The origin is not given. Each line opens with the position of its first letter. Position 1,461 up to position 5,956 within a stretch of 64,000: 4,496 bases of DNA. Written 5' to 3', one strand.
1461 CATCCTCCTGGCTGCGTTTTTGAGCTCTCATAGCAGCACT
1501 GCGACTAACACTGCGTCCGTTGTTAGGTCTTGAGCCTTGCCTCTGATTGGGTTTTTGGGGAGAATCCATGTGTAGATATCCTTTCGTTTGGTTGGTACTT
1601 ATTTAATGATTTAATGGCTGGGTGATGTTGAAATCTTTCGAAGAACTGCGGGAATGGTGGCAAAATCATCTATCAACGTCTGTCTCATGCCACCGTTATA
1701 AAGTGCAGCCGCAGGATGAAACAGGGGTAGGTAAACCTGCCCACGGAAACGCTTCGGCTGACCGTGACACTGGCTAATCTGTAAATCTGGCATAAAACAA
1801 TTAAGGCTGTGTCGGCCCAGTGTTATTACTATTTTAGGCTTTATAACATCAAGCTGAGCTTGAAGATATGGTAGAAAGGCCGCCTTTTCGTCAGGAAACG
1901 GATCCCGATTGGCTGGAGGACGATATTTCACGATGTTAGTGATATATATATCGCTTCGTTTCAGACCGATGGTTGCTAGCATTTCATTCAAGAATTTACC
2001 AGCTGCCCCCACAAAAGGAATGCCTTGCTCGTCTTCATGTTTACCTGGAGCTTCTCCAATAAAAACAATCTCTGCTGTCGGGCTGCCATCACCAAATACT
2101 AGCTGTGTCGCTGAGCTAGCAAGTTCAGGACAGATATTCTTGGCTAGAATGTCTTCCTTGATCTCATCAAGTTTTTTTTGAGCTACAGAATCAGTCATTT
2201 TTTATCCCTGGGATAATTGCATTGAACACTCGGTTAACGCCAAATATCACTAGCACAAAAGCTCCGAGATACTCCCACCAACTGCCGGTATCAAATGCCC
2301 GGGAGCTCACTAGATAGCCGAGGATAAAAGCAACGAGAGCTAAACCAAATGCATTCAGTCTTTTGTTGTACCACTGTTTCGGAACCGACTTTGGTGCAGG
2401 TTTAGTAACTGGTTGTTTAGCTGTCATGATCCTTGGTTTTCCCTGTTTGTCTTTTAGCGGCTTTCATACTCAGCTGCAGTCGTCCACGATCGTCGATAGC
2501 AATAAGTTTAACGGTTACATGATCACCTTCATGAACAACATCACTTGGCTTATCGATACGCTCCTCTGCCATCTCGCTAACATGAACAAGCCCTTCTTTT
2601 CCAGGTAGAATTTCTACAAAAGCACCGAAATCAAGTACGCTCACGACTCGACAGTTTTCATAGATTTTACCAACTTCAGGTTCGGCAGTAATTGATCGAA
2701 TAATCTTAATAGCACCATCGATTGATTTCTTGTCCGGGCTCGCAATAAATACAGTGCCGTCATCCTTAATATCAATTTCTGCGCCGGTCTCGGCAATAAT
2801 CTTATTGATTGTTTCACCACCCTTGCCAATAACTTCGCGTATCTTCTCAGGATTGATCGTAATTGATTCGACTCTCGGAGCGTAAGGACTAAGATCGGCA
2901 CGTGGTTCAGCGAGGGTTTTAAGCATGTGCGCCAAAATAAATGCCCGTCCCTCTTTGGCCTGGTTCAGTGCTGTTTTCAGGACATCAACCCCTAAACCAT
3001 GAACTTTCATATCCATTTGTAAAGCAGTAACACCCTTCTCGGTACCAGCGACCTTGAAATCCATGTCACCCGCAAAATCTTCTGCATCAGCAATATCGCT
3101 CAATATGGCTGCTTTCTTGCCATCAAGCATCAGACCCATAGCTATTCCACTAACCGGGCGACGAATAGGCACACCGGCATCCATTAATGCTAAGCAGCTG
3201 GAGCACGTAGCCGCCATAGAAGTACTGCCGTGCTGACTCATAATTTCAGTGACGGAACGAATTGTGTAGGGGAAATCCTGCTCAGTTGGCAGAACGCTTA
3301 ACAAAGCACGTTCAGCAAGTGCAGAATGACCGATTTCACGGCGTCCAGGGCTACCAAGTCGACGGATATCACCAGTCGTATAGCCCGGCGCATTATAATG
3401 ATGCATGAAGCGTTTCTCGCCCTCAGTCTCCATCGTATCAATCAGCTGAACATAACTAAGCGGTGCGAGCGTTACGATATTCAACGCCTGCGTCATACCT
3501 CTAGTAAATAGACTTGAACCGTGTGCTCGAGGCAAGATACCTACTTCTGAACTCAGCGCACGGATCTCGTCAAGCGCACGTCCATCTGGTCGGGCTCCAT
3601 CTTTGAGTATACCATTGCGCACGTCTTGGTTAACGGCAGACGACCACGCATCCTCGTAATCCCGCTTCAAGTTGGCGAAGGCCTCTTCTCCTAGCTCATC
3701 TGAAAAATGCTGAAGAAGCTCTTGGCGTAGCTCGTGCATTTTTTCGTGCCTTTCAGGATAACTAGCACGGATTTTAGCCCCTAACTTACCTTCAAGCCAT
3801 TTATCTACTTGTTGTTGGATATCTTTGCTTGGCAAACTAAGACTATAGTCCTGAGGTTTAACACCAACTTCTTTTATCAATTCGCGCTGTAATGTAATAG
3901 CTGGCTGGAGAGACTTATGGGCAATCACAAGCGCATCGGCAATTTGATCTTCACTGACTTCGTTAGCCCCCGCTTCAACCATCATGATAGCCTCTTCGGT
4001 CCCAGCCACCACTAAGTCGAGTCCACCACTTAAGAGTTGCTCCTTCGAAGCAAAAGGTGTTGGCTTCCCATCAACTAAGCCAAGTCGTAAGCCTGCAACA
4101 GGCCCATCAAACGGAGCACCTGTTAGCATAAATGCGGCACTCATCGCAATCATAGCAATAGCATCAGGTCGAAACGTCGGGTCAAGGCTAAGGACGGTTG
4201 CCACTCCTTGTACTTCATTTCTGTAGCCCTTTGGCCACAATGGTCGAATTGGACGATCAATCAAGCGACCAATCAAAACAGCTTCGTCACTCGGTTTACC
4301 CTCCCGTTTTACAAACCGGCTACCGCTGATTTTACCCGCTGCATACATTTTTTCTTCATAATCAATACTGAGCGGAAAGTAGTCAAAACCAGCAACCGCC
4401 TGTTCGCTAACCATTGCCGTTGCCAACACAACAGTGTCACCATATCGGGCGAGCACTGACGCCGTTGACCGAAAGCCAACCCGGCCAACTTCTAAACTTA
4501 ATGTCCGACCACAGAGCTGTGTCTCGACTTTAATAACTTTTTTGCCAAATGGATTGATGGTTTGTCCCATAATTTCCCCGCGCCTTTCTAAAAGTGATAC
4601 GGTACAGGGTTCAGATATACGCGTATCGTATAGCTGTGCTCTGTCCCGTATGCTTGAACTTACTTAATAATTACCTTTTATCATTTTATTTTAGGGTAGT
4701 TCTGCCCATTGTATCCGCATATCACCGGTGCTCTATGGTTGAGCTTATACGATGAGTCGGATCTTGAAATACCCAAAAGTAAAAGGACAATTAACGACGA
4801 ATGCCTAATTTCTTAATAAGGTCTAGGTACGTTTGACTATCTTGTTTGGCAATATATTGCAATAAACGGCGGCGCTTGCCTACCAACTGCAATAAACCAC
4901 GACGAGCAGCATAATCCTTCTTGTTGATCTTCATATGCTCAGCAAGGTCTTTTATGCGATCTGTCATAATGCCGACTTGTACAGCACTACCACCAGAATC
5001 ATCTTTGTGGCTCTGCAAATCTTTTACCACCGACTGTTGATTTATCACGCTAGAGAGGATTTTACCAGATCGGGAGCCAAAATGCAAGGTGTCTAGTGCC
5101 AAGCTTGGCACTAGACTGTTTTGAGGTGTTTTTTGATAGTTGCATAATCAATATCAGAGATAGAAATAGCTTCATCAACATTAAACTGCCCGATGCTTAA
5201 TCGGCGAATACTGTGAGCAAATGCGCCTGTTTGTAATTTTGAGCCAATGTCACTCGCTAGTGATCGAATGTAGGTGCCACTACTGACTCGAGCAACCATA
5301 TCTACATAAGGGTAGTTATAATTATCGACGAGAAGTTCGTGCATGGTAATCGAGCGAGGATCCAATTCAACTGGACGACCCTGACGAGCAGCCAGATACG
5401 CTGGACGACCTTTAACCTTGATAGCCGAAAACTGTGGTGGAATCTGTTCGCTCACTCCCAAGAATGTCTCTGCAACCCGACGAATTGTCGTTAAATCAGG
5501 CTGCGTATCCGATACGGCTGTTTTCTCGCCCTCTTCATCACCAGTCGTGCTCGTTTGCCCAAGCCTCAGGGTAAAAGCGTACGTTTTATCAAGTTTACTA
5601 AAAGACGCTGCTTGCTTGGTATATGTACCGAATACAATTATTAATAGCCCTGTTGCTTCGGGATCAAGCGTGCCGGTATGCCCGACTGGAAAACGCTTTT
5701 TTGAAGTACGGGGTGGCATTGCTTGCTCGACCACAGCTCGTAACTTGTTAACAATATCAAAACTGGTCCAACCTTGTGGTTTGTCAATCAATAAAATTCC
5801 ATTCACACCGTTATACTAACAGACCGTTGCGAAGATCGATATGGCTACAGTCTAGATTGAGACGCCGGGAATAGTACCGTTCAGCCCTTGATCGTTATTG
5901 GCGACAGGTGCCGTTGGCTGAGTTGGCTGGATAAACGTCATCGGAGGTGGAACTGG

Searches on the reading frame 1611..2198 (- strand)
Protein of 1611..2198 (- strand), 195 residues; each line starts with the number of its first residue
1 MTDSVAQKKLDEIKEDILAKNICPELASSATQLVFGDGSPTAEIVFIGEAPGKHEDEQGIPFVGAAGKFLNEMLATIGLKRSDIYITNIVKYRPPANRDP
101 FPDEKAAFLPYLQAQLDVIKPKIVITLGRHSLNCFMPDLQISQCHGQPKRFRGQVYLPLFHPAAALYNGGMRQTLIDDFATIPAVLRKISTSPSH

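Call 78: search_protein_families(library=pfam, proteins=[window:1611-2198:-], max_evalue=0.001)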
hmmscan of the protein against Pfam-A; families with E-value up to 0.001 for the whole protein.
window:1611-2198:- (195 aa): 1 family
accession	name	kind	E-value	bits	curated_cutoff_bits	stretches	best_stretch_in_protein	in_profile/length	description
PF03167.25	UDG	-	4.4e-35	121.3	24.3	1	35-171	1-127/141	Uracil DNA glycosylase superfamily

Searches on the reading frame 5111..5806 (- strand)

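Call 78: search_protein_families(library=pfam, proteins=[window:5111-5806:-], max_evalue=0.001)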
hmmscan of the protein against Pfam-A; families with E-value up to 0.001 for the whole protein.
window:5111-5806:- (231 aa): 2 families
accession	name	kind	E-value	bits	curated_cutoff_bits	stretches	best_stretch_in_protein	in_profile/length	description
PF01509.24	TruB_N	-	9.1e-43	146.6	27.3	1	41-180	9-149/149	TruB family pseudouridylate synthase (N terminal domain)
PF16198.10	TruB_C_2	-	1.6e-05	25.4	29.3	1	181-223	1-43/66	tRNA pseudouridylate synthase B C-terminal domain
